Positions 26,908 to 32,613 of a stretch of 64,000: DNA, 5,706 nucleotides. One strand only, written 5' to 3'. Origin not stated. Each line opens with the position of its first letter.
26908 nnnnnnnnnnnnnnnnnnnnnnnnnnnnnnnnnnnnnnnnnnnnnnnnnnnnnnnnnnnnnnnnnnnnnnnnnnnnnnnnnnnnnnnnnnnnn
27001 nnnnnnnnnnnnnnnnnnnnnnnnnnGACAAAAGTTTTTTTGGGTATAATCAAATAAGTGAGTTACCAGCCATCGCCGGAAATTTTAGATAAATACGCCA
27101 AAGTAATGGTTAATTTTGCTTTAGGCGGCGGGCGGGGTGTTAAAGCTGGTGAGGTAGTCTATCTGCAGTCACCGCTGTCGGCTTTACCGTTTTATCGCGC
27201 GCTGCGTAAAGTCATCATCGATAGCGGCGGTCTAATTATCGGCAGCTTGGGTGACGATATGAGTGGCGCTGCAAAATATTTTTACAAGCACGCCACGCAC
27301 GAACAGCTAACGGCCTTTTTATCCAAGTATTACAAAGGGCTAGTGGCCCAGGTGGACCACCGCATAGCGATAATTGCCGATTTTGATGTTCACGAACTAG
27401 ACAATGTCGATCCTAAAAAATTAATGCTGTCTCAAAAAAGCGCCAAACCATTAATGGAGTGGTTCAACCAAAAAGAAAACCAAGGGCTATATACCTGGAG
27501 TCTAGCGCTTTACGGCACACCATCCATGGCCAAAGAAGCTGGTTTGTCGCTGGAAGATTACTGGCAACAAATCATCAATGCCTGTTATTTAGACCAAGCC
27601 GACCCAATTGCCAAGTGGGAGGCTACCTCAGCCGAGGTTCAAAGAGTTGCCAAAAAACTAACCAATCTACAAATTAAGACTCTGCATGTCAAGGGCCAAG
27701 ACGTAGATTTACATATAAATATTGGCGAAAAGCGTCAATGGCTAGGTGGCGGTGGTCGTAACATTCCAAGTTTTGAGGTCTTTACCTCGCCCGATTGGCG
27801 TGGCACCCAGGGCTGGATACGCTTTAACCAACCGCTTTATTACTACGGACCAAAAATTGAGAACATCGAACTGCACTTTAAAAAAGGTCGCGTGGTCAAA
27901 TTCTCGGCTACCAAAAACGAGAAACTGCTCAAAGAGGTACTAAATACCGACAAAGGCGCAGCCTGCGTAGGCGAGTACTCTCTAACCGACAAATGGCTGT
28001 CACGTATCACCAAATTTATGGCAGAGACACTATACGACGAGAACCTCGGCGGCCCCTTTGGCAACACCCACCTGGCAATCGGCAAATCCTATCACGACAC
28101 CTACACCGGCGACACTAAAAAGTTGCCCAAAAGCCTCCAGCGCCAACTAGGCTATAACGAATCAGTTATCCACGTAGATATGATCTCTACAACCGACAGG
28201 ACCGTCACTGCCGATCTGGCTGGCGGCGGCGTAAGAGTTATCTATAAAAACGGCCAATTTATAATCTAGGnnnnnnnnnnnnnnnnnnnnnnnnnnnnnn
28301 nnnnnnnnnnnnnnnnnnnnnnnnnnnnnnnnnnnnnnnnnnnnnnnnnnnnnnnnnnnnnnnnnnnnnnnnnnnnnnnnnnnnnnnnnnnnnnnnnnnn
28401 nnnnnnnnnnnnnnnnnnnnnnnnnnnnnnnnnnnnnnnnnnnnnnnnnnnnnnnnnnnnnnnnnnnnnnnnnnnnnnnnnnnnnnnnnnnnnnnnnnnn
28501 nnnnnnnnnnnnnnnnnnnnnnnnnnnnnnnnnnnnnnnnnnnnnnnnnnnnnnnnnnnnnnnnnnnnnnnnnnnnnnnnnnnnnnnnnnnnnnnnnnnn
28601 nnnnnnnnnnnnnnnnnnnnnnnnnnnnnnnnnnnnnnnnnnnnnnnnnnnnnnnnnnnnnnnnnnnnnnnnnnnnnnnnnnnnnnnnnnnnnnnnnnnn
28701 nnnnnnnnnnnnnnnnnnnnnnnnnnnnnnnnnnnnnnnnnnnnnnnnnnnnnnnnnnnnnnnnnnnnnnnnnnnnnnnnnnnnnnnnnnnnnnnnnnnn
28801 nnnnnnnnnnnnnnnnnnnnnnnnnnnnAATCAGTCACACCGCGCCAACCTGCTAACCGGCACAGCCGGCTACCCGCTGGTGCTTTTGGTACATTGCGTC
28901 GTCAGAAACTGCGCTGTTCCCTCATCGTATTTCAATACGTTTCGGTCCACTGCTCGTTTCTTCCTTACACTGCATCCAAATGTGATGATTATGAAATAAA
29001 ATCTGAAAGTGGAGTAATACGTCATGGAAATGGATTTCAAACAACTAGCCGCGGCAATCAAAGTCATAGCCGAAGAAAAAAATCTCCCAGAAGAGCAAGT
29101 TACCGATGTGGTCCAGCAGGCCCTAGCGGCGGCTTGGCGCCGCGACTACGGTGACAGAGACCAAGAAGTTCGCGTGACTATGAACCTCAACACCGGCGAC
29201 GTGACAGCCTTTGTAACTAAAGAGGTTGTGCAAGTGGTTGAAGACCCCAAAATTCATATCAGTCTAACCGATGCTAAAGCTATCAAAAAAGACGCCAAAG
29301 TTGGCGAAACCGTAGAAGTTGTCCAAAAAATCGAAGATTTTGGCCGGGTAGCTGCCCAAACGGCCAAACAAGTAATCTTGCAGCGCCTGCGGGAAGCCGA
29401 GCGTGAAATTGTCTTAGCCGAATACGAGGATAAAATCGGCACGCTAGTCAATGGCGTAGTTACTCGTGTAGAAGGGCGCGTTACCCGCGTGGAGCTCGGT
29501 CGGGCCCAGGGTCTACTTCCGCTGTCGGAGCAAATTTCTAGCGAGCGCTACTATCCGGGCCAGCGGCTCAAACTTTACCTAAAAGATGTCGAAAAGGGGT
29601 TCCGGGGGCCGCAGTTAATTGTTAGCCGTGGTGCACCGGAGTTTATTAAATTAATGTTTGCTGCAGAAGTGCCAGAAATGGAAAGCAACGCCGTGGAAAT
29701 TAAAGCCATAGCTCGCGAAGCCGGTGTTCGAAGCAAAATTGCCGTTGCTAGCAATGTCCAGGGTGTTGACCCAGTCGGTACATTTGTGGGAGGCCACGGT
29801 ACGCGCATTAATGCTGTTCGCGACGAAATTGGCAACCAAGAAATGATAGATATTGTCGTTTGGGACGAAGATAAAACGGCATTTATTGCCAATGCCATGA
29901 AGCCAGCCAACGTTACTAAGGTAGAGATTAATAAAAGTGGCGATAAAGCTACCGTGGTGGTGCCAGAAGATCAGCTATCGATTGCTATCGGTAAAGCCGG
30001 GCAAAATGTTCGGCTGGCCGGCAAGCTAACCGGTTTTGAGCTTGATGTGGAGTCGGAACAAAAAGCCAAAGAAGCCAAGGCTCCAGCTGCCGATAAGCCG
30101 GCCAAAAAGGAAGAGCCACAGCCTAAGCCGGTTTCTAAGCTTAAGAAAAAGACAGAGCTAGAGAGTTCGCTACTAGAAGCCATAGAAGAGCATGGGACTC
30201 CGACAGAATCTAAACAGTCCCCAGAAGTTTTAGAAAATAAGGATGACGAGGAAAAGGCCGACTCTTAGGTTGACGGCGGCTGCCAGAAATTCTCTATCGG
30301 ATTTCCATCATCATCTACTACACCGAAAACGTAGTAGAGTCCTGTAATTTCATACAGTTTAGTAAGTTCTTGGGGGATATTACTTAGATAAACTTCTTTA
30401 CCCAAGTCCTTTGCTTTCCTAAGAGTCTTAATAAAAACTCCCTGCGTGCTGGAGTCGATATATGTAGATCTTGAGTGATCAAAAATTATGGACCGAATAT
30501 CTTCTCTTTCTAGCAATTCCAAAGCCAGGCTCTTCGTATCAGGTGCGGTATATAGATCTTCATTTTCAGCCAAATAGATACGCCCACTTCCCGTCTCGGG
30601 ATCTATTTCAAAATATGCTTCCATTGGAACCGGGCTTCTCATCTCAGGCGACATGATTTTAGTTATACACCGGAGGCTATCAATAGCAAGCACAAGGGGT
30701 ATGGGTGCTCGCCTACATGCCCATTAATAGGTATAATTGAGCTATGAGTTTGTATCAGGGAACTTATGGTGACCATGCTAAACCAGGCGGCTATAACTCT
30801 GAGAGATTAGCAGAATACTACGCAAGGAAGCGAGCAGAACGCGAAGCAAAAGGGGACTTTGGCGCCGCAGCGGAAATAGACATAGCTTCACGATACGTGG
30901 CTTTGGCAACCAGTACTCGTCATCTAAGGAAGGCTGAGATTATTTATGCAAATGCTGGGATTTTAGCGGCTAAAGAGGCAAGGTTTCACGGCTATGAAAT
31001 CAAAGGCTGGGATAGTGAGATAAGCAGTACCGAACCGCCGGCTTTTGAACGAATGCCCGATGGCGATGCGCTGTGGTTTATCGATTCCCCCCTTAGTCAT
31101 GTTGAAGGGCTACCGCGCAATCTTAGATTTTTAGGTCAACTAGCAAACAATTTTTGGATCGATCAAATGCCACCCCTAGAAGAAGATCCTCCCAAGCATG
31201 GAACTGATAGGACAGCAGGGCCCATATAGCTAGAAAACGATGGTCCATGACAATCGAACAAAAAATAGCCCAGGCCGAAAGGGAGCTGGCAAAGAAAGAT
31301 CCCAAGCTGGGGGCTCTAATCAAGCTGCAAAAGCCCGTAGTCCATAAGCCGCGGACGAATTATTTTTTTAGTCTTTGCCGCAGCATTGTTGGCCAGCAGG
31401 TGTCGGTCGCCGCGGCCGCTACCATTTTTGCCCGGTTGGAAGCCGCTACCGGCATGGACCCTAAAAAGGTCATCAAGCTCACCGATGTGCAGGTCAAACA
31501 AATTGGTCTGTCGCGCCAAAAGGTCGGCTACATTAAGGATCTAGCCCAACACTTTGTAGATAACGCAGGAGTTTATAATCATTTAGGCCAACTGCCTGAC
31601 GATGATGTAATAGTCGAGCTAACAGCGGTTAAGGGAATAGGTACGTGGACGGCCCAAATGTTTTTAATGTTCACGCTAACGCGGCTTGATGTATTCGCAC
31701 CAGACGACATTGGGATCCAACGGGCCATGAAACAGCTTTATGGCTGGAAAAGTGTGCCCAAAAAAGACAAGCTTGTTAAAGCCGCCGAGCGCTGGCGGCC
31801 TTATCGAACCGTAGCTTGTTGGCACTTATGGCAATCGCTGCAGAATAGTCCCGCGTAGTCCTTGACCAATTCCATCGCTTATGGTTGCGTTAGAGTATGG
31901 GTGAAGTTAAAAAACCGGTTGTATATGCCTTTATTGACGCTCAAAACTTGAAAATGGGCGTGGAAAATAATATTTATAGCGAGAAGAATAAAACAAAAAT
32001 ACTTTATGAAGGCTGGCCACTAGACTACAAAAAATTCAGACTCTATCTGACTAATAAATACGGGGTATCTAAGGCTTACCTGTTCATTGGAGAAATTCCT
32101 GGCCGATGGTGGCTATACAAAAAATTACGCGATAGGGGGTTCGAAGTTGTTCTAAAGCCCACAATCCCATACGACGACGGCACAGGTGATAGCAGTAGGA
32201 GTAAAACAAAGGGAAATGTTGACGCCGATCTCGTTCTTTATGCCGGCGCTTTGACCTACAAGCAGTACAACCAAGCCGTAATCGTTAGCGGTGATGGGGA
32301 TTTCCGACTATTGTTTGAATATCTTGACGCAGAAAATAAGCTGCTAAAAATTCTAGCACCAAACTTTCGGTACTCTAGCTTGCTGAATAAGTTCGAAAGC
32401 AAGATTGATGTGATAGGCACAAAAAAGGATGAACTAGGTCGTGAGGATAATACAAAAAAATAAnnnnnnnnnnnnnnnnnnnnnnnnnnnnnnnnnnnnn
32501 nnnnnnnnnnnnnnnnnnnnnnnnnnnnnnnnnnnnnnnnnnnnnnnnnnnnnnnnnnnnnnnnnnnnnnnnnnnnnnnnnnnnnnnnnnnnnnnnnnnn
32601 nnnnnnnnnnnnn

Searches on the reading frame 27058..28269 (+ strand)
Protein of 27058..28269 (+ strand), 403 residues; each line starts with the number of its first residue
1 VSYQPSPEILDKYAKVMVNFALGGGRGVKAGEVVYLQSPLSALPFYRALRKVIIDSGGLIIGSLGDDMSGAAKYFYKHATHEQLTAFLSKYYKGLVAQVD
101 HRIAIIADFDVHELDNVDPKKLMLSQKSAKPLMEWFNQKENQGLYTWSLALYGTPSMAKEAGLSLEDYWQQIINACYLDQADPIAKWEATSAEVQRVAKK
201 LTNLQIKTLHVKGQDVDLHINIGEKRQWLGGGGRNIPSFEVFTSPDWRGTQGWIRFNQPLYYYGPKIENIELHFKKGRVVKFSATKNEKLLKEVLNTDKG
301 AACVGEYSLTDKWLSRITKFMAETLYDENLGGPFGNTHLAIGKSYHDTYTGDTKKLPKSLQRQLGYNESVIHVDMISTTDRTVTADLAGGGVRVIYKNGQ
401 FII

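Call 71: search_protein_families(library=pfam, proteins=[window:27058-28269:+], max_evalue=1e-10)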
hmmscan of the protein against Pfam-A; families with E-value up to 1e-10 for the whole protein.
window:27058-28269:+ (403 aa): 1 family
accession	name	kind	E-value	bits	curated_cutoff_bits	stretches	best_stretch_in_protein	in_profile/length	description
PF02073.20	Peptidase_M29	-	4.3e-101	339.1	27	1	9-401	4-406/406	Thermophilic metalloprotease (M29)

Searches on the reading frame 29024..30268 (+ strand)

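Call 62: search_protein_families(library=ncbifam, proteins=[window:29024-30268:+], max_evalue=1e-8)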
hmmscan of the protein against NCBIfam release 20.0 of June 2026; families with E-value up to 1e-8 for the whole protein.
window:29024-30268:+ (414 aa): 4 families
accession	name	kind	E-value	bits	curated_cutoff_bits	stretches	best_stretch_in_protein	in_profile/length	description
TIGR01953.1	NusA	equivalog_domain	1.2e-108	363.1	253.4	1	8-346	2-339/340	transcription termination factor NusA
NF006645.0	PRK09202.4-5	equivalog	4.3e-64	217.1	532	1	8-364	19-389/540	transcription termination/antitermination protein NusA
NF006642.0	PRK09202.4-1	equivalog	8.7e-32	110.3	687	1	70-342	93-372/614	transcription termination/antitermination protein NusA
TIGR01952.1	nusA_arch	equivalog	5.6e-12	46.2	74.35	1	251-344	44-137/141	NusA-like transcription termination signal-binding factor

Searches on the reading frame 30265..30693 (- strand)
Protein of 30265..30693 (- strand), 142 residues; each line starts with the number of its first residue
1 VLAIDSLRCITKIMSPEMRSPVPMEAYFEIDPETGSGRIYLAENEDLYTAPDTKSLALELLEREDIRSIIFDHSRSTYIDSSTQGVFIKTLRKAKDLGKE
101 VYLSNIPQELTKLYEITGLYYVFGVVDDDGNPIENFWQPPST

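Call 62: search_protein_families(library=ncbifam, proteins=[window:30265-30693:-], max_evalue=1e-8)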
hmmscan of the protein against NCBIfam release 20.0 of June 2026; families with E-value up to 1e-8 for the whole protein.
window:30265-30693:- (142 aa): 2 families
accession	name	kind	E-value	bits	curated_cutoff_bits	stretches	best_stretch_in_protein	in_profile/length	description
TIGR00377.1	ant_ant_sig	superfamily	7.7e-11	41.8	53.45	1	43-127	20-104/108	anti-sigma factor antagonist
TIGR02886.1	spore_II_AA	equivalog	7.1e-10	38.8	114.75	1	46-124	19-97/106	anti-sigma F factor antagonist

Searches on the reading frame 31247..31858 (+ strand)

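Call 9: search_protein_families(library=ncbifam, proteins=[window:31247-31858:+])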
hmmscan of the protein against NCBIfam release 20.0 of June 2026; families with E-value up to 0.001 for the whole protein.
window:31247-31858:+ (203 aa): 3 families
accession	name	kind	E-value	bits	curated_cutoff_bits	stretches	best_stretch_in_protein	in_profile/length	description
NF007641.0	PRK10308.1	equivalog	1.8e-13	50.7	229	1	29-197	102-274/285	DNA-3-methyladenine glycosylase 2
TIGR00588.1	ogg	subfamily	3.5e-05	23.1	397.85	1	62-175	164-271/310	8-oxoguanine DNA-glycosylase (ogg)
NF053634.1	MonDNAglycDR2438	equivalog_domain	0.00077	19.1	400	1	34-155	15-138/219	monofunctional DNA glycosylase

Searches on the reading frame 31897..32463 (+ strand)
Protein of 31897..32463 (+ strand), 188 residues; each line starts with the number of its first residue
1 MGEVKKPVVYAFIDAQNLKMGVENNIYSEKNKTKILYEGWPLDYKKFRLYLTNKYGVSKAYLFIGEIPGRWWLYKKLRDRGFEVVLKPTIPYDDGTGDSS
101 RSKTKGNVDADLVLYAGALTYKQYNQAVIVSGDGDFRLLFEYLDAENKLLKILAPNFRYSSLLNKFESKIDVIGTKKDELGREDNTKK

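Call 9: search_protein_families(library=ncbifam, proteins=[window:31897-32463:+])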
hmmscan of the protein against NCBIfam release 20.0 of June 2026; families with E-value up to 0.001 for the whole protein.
window:31897-32463:+ (188 aa): 0 families

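Call 15: search_protein_families(library=pfam, proteins=[window:31897-32463:+])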
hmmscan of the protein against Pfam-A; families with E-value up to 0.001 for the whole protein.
window:31897-32463:+ (188 aa): 1 family
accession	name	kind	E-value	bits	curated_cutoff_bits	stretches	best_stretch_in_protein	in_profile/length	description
PF01936.24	NYN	-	4.9e-12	47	24.2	1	11-160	4-132/145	NYN domain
